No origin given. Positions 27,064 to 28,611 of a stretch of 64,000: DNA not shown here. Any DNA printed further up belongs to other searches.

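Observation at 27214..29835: Divergent MreB-like actin-fold protein with degenerate ATP-binding motifs, next to a two-gene operon of unknown proteins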

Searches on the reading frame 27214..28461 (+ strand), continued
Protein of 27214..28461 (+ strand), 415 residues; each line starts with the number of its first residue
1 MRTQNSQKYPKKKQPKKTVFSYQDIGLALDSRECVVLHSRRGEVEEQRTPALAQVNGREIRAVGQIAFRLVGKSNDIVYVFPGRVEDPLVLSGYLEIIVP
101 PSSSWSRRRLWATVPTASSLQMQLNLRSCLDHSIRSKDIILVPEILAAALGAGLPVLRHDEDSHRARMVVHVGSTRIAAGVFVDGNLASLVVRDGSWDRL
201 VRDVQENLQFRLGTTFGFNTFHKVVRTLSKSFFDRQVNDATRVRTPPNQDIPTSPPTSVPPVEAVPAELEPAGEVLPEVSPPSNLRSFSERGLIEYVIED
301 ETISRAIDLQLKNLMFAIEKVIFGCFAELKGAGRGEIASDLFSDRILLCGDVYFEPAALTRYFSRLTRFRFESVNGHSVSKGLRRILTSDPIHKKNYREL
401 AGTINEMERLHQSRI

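Call 19: search_solved_structures(query=A1, max_evalue=1, show_alignments=2)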
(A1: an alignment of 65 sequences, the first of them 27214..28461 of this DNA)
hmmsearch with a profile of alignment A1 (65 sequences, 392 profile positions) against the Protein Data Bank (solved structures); distinct sequences matched with E-value up to 1: 7.
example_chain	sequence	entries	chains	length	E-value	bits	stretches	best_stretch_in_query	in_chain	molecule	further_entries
4cze_A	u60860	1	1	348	3.9e-06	29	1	5-141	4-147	ROD SHAPE-DETERMINING PROTEIN MREB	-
4czf_A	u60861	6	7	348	5.3e-05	25.3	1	5-141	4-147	ROD SHAPE-DETERMINING PROTEIN MREB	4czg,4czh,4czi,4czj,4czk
4czl_A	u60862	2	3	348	5.8e-05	25.2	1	5-141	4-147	ROD SHAPE-DETERMINING PROTEIN MREB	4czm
7zpt_M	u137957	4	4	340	0.0061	18.5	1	3-157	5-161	Cell shape-determining protein MreB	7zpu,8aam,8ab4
8azg_M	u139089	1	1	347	0.0064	18.4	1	3-157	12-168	Cell shape-determining protein MreB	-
7e1c_A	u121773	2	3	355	0.038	15.9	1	40-171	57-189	Cell shape-determining protein MreB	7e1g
3jb9_B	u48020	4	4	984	0.61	11.9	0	301-335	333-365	Pre-mRNA-splicing factor cwf10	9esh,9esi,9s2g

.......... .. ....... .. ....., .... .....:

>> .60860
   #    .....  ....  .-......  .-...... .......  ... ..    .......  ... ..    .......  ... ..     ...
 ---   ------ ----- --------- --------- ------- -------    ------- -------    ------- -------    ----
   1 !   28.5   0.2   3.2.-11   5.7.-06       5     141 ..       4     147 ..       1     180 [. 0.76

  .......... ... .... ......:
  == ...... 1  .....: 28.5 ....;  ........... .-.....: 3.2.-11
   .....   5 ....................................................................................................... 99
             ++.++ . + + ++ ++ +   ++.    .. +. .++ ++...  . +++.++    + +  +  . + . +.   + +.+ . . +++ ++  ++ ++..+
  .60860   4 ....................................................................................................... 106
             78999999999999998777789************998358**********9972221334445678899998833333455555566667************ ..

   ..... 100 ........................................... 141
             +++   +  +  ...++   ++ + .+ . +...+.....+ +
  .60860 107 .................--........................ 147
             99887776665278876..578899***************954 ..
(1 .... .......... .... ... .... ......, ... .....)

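Call 27: predict_structure(alignment_id=A1)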
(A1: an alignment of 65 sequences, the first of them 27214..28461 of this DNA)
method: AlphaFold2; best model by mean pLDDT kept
length: 415 residues; sequences in the alignment: 65
mean_pLDDT: 76.3   pTM: 0.75
mean pLDDT of the five models: 76.3, 72.5, 62.7, 48.9, 46.4
residues with pLDDT >= 90: 108; 70-90: 207; 50-70: 34; < 50: 66
segments of 3 or more residues with pLDDT < 50: 1-21, 242-282
pLDDT, mean of each block of 10 residues (from residue 1): 40 34 77 84 84 88 90 81 70 80 62 83 77 76 93 93 91 89 93 87 85 75 85 76 39 34 34 36 55 81 87 92 94 88 82 83 87 88 93 93 83 51
secondary structure, 60 per line:
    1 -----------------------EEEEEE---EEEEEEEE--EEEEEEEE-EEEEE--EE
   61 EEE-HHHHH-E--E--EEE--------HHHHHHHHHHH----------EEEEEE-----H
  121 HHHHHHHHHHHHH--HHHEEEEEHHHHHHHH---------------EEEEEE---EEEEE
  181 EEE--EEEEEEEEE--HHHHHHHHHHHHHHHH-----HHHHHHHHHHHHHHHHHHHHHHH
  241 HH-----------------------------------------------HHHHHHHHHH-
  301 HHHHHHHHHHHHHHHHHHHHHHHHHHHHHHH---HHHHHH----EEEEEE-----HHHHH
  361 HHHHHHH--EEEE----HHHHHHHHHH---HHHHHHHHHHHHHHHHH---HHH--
elements in order: E24-29 E33-40 E43-50 E52-56 E59-63 H65-69 E77-79 H88-98 E109-114 H120-133 E139-143 H144-151 E167-172 E176-183 E186-194 H197-212 H218-242 H290-299 H301-331 H335-340 E345-350 H356-367 E370-373 H378-387 H391-407

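Call 30: fold_search(model_id=the predicted structure, library=pdb)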
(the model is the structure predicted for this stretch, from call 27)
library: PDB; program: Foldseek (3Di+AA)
matches with E <= 10: 1285; with E <= 0.001: 795
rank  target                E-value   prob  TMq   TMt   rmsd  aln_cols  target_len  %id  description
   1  9a5t_B                8.3e-15  1.00  0.59  0.71   9.7       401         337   15  Integrative model of MBL-MREB by crosslinking MS and deep learning (released 2024-09-18)
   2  8ab4                  1.1e-14  1.00  0.55  0.71   9.4       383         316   15  Crystal structure of MreB from Geobacillus stearothermophilus ATCC7953 in complex with GTP (released 2023-07-12)
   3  4czi                  1.2e-14  1.00  0.57  0.73   9.7       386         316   15  C. crescentus MreB, single filament, empty (released 2014-06-11)
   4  7zpt                  1.8e-14  1.00  0.58  0.71   5.6       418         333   15  Crystal structure of MreB from Geobacillus stearothermophilus ATCC7953 (released 2023-05-10)
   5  4czg                  5.0e-14  1.00  0.57  0.71   9.5       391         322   16  C. crescentus MreB, single filament, ADP, A22 inhibitor (released 2014-06-11)
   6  4czl                  5.0e-14  1.00  0.56  0.69   9.8       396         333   15  C. crescentus MreB, monomeric, ADP (released 2014-06-25)
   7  4czf                  6.9e-14  1.00  0.60  0.74   9.3       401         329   15  C. crescentus MreB, single filament, ADP (released 2014-06-11)
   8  4czk                  7.3e-14  1.00  0.56  0.72   9.5       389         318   15  C. crescentus MreB, single filament, AMPPNP, MP265 inhibitor (released 2014-06-11)
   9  4cze                  7.7e-14  1.00  0.53  0.67  10.0       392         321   16  C. crescentus MreB, double filament, empty (released 2014-06-11)
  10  7zpu                  8.5e-14  1.00  0.56  0.72   6.4       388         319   15  Crystal structure of MreB from Geobacillus stearothermophilus ATCC7953 in complex with ATP (released 2023-05-10)
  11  4czj_B                1.0e-13  1.00  0.58  0.74   8.6       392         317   16  C. crescentus MreB, double filament, AMPPNP (released 2014-06-11)
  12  9a51_A                1.1e-13  1.00  0.62  0.75   5.7       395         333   15  Integrative model of MBL-YTXH by crosslinking MS and deep learning (released 2024-09-18)
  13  4czm_A                1.2e-13  1.00  0.59  0.71   8.4       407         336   15  C. crescentus MreB, monomeric, AMPPNP (released 2014-08-13)
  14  8aam                  1.6e-13  1.00  0.56  0.71   9.4       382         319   15  Crystal structure of MreB from Geobacillus stearothermophilus ATCC7953 (released 2023-07-12)
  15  8azg                  1.8e-13  1.00  0.56  0.69   6.4       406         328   14  Crystal structure of MreB from Geobacillus stearothermophilus ATCC7953 in complex with ATP (released 2023-09-13)
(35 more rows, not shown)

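Call 35: search_protein_families(library=padloc, proteins=[window:27268-28461:+], max_evalue=1)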
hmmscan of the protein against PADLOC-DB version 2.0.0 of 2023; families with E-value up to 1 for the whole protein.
window:27268-28461:+ (397 aa): 0 families

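Call 36: search_protein_families(library=phrogs, proteins=[window:27268-28461:+], max_evalue=1)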
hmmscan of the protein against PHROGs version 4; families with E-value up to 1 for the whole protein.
window:27268-28461:+ (397 aa): 2 families
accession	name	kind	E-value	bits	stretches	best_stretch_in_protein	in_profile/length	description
phrog_27808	-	unknown function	0.087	14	0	374-395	40-61/69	-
phrog_16184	-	unknown function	0.18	12.6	1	361-388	22-49/151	-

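Call 37: search_protein_representatives(alignment_id=A1)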
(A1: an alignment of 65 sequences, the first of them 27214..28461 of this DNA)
Query: 65 sequences, 392 profile positions. Proteins with E-value up to 0.001 (for the whole library): 132; up to 1e-10: 12; up to 1e-30: 10. The best 132 are listed.
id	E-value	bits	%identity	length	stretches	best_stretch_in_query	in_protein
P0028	8.0e-200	679.9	-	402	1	1-391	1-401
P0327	5.3e-107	374.3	-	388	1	5-392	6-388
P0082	1.4e-103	363.0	-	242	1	151-392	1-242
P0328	4.4e-53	196.8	-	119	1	274-392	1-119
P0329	8.2e-51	189.3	-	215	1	179-391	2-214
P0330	3.0e-45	171.0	-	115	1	1-96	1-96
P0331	4.1e-40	154.1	-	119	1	1-91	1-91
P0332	2.8e-37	144.8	-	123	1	307-392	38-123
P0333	1.5e-34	135.8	-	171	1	191-305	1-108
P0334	1.2e-31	126.2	-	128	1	103-196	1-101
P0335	1.4e-24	103.0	-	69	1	324-392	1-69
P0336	5.8e-21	91.0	-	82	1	1-57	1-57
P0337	2.6e-08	49.4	-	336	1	31-230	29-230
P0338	1.2e-07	47.3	-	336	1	5-144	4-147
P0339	3.7e-07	45.6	-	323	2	30-139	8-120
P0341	5.1e-07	45.1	-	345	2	1-180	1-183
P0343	1.2e-06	43.9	-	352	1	5-225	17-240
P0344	1.9e-06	43.3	-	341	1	34-204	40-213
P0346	6.0e-06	41.6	-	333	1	28-218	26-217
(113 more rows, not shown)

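Call 41: find_encoding_contigs(protein=P0013, flank=10000, max_places=1)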
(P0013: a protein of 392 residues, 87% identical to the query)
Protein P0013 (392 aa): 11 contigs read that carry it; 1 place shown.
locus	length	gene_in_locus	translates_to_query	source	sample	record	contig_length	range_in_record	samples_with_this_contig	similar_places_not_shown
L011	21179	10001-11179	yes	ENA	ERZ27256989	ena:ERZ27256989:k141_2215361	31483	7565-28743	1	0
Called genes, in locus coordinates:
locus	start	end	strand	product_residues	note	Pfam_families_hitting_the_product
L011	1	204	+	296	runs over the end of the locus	PF02775:TPP_enzyme_C, PF12367:PFO_beta_C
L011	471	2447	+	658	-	PF01966:HD (faint), PF01590:GAF, PF13487:HD_5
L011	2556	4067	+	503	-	PF00392:GntR, PF00155:Aminotran_1_2, PF12897:Asp_aminotransf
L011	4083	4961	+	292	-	PF01680:SOR_SNZ, PF05690:ThiG (weak)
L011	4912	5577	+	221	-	PF01174:SNO, PF07685:GATase_3 (weak)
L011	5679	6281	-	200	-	PF00578:AhpC-TSA, PF08534:Redoxin, PF13905:Thioredoxin_8 (weak)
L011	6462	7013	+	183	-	-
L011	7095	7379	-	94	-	PF05768:Glrx-like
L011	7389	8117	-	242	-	PF00215:OMPdecase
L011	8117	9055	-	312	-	PF01180:DHO_dh, PF01207:Dus (faint)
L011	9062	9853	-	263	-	PF00970:FAD_binding_6, PF00175:NAD_binding_1, PF10418:DHODB_Fe-S_bind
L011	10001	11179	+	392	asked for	PF06723:MreB_Mbl (weak)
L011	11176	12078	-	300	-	PF00850:Hist_deacetyl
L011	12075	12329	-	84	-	-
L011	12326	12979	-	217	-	-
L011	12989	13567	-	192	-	-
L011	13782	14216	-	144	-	PF02629:CoA_binding (weak), PF13380:CoA_binding_2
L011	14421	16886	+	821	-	PF00637:Clathrin (faint), PF13176:TPR_7 (faint), PF13181:TPR_8 (faint), PF24762:TPR_IF140-IFT172 (faint), PF25170:TPR_WDR35 (faint), PF14938:SNAP (weak), PF00069:Pkinase, PF07714:PK_Tyr_Ser-Thr, +1 more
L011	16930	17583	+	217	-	-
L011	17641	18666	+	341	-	PF00294:PfkB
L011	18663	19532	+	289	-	PF03437:BtpA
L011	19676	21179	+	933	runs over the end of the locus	PF07690:MFS_1, PF03219:TLC (weak), PF01602:Adaptin_N (faint), PF02985:HEAT (faint), PF12717:Cnd1 (faint), PF13646:HEAT_2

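Call 42: find_encoding_contigs(protein=P0327, flank=10000, max_places=2)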
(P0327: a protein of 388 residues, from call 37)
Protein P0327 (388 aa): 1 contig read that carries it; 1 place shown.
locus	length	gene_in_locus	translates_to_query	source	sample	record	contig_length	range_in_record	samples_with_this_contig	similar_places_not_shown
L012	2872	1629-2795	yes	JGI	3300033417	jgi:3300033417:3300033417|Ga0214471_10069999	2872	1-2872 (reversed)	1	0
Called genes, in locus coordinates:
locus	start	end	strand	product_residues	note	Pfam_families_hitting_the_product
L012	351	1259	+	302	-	PF00140:Sigma70_r1_2, PF04542:Sigma70_r2, PF04539:Sigma70_r3, PF04545:Sigma70_r4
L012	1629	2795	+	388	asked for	PF06723:MreB_Mbl (faint)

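Call 44: find_related_loci(query=A1, collection=genome_contigs, flank=10000)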
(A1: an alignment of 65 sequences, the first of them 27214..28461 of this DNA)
Query A1 (415 aa) in genome_contigs; peptide patterns used: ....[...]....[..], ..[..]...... (x = any residue, [..] = any of these).
36 stretches matched a pattern; 13 encode a relative of the query (tblastn E <= 1e-3); 12 distinct loci.
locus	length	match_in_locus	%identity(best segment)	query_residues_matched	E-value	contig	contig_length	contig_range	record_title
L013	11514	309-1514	90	14-415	0e+0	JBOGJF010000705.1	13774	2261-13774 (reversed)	MAG: Vicinamibacteria bacterium isolate M3-S_concoct.bin.117_sub k127_3400663, whole genome shotgun sequence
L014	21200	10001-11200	85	11-415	0e+0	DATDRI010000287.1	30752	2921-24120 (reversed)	MAG TPA_asm: Vicinamibacteria bacterium isolate SMAG_U7973 k141_1744452, whole genome shotgun sequence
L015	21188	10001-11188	83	14-415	0e+0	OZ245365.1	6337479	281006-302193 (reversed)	MAG: Candidatus Marinacidobacterales bacterium isolate 428a867e-cc31-4725-90fc-edcd7ced3517 genome assembly, chromosome:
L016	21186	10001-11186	80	11-415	0e+0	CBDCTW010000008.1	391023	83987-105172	MAG: Candidatus Marinacidobacterales bacterium isolate 93f947af-649f-438b-bd9c-305c393987f8 genome assembly, contig: con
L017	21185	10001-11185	62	14-415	2e-169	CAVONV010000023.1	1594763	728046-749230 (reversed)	MAG: uncultured Acidobacteriota bacterium isolate MFD09964.bin.1.111 genome assembly, contig: contig_6338, whole genome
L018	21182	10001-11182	83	16-415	0e+0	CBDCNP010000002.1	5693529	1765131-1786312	MAG: Candidatus Marinacidobacterales bacterium isolate 830f3ca3-a0f5-4ab1-83b9-294b1c63e4d0 genome assembly, contig: con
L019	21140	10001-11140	60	19-406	1e-157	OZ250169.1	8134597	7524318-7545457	MAG: Candidatus Marinacidobacterales bacterium isolate 549cdbe4-9bbc-4d2b-bb60-052536d6f51f genome assembly, chromosome:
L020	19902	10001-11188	56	15-415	2e-149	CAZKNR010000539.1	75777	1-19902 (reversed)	MAG TPA_asm: uncultured Acidobacteriota bacterium isolate binchicken_co165_16 genome assembly, contig: k141_2858907, who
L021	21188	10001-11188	55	15-415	4e-147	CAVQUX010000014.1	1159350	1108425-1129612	MAG: uncultured Acidobacteriota bacterium isolate MFD10007.bin.1.37 genome assembly, contig: contig_25759, whole genome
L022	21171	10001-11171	57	19-415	6e-125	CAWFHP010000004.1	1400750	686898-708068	MAG: uncultured Acidobacteriota bacterium isolate MFD05684.bin.1.164 genome assembly, contig: contig_19229, whole genome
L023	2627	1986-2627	64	15-228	8e-89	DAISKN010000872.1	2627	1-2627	MAG TPA_asm: Acidobacteriota bacterium isolate CTOTU25575 NODE_37465_length_2627_cov_4.426128, whole genome shotgun sequ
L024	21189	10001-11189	64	16-415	5e-130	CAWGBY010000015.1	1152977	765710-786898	MAG: uncultured Acidobacteriota bacterium isolate MFD06229.bin.2.215 genome assembly, contig: contig_25320, whole genome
